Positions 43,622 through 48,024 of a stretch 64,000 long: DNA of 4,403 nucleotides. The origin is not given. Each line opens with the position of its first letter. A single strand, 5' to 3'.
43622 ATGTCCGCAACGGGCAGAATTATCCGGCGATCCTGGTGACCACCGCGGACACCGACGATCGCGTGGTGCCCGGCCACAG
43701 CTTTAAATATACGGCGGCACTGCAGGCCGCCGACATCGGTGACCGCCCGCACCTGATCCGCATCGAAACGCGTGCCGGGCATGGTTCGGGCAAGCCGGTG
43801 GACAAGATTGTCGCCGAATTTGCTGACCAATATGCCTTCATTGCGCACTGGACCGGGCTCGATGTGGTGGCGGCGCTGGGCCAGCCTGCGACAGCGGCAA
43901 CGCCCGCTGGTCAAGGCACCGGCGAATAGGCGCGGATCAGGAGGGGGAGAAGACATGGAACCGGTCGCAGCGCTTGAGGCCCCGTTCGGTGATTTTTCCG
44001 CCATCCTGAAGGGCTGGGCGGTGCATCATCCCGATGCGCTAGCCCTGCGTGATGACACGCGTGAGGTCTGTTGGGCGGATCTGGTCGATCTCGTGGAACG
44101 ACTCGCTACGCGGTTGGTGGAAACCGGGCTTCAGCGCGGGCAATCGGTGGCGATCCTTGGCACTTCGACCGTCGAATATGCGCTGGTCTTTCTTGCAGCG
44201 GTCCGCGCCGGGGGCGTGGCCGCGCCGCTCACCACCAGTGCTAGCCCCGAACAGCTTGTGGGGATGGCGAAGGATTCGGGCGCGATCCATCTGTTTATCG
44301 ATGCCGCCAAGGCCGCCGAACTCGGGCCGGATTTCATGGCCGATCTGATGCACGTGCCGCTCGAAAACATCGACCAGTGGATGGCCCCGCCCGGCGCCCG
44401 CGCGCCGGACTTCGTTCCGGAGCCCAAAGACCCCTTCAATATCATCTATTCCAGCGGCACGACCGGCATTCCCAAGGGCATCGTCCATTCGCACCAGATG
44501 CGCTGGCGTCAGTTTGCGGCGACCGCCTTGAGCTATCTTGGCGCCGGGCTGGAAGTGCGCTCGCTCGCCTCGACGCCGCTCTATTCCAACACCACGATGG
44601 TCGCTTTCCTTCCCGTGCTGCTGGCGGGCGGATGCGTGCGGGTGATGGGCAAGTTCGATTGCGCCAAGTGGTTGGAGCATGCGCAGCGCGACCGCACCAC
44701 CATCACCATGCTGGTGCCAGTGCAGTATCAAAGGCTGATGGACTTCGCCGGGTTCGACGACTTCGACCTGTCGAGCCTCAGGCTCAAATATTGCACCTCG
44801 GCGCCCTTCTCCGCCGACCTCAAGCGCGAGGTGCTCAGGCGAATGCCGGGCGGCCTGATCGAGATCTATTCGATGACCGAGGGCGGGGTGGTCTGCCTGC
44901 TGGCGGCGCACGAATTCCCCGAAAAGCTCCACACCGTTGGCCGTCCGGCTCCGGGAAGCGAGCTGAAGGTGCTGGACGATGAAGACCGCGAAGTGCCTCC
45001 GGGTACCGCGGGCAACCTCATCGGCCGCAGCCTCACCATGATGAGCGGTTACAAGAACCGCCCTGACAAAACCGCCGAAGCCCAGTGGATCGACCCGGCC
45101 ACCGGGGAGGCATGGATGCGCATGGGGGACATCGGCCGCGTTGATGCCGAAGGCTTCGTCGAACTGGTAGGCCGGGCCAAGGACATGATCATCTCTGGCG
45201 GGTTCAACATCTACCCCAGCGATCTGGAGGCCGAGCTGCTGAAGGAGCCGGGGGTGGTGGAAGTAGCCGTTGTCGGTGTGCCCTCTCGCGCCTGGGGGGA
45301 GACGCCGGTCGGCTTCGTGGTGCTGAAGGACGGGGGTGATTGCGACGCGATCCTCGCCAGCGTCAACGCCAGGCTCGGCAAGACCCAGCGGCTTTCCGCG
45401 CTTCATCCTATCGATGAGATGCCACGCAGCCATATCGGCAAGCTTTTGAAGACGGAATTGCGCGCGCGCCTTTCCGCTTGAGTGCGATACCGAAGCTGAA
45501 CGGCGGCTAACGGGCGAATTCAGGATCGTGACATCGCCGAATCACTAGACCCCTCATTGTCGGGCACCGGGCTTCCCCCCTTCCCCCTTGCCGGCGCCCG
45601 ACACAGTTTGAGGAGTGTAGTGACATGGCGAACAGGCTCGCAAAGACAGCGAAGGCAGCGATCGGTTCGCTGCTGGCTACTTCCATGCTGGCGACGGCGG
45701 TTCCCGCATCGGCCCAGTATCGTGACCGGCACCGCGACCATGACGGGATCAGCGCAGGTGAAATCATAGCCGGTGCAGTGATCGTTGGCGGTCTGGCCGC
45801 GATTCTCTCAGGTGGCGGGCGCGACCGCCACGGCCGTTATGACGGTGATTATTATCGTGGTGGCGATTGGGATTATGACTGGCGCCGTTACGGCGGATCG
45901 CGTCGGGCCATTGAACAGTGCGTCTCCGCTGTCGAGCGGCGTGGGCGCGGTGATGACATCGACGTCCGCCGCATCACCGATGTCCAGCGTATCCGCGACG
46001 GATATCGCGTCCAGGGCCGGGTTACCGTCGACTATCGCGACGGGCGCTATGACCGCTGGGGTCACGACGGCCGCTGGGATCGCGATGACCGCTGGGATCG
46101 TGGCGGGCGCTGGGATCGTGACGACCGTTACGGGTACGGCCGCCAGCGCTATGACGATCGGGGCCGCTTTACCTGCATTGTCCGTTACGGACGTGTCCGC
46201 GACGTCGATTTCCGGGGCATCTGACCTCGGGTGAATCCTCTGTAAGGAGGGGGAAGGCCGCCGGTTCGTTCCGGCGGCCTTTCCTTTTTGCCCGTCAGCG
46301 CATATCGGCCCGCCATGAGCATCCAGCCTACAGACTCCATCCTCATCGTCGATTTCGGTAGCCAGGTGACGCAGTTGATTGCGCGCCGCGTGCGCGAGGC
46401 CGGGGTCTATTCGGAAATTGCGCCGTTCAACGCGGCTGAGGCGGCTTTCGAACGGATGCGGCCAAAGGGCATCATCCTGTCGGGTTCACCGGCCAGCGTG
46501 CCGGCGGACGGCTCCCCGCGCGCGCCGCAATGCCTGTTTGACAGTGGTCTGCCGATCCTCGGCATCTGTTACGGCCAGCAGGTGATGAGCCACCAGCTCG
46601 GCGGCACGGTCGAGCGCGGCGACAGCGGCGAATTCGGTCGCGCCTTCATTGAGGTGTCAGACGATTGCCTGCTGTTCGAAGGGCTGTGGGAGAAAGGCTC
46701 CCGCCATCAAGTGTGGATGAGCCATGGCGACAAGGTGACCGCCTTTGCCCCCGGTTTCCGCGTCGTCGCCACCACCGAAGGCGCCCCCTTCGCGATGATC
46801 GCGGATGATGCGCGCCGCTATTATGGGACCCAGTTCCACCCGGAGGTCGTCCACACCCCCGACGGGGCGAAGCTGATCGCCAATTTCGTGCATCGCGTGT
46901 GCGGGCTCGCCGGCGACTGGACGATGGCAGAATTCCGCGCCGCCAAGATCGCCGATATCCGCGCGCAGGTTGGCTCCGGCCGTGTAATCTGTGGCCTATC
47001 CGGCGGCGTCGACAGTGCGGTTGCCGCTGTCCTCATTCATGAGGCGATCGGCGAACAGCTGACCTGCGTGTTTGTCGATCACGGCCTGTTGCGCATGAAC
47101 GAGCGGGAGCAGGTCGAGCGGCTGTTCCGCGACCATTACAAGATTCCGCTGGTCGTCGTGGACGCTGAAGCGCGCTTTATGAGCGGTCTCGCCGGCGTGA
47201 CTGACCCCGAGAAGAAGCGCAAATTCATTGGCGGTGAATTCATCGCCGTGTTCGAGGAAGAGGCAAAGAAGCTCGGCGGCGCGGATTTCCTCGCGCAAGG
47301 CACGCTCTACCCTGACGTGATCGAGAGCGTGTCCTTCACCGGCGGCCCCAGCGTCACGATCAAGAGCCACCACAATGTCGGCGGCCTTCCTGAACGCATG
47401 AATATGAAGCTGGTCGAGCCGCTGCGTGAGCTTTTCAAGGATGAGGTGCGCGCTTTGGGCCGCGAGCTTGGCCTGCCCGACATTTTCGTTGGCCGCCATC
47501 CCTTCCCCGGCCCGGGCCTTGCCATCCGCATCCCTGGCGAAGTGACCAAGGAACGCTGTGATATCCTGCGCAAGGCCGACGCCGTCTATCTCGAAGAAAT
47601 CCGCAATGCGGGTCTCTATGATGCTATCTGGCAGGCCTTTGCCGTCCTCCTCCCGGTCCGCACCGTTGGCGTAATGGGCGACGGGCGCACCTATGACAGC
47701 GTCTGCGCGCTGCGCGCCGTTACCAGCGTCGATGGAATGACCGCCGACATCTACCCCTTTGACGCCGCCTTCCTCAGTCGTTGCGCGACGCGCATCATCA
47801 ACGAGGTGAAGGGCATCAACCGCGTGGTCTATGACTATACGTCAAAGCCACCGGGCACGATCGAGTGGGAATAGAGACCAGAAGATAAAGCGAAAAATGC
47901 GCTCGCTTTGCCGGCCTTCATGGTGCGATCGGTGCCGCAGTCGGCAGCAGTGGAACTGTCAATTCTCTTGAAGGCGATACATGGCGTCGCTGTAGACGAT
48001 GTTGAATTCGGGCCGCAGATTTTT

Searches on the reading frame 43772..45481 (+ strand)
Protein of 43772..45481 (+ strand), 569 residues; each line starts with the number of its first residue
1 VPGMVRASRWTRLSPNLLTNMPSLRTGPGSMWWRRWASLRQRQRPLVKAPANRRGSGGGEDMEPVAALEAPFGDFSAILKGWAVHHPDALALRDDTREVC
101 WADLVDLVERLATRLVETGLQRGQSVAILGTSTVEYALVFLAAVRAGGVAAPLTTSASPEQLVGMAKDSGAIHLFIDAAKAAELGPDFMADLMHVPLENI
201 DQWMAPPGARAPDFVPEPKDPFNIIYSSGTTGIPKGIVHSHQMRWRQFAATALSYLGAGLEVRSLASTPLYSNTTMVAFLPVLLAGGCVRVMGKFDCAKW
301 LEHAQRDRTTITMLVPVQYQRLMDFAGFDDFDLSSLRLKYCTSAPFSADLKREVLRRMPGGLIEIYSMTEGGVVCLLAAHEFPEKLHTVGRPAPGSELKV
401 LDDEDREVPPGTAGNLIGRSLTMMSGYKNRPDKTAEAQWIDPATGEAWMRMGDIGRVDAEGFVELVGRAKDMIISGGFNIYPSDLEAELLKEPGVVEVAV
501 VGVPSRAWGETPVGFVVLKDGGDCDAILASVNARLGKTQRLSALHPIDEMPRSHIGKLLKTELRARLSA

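Call 55: search_protein_families(library=pfam, proteins=[window:43772-45481:+], max_evalue=0.0001)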
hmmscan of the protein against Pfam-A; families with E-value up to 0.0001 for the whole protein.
window:43772-45481:+ (569 aa): 2 families
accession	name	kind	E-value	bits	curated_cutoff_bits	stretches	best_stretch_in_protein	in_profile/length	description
PF00501.34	AMP-binding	-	6.6e-67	226.4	29.9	1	82-427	4-383/384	AMP-binding enzyme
PF13193.12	AMP-binding_C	-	1.5e-13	51.9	24.5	1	485-557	2-76/76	AMP-binding enzyme C-terminal domain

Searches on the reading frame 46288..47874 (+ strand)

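Call 55: search_protein_families(library=pfam, proteins=[window:46288-47874:+], max_evalue=0.0001)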
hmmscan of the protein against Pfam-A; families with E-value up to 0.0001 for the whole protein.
window:46288-47874:+ (528 aa): 5 families
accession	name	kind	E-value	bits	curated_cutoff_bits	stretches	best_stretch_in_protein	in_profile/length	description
PF00958.27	GMP_synt_C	-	4.8e-42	142.4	27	1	436-527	1-92/92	GMP synthase C terminal domain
PF00117.34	GATase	-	5.8e-40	137.4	22.8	1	19-203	1-189/190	Glutamine amidotransferase class-I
PF02540.23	NAD_synthase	-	1.9e-08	34.2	21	1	226-258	14-47/242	NAD synthase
PF07722.19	Peptidase_C26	-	6.8e-08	33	20.5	1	85-186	103-219/219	Peptidase C26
PF03054.22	tRNA_Me_trans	-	1.1e-05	25.7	20.6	1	232-264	2-33/202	tRNA methyl transferase HUP domain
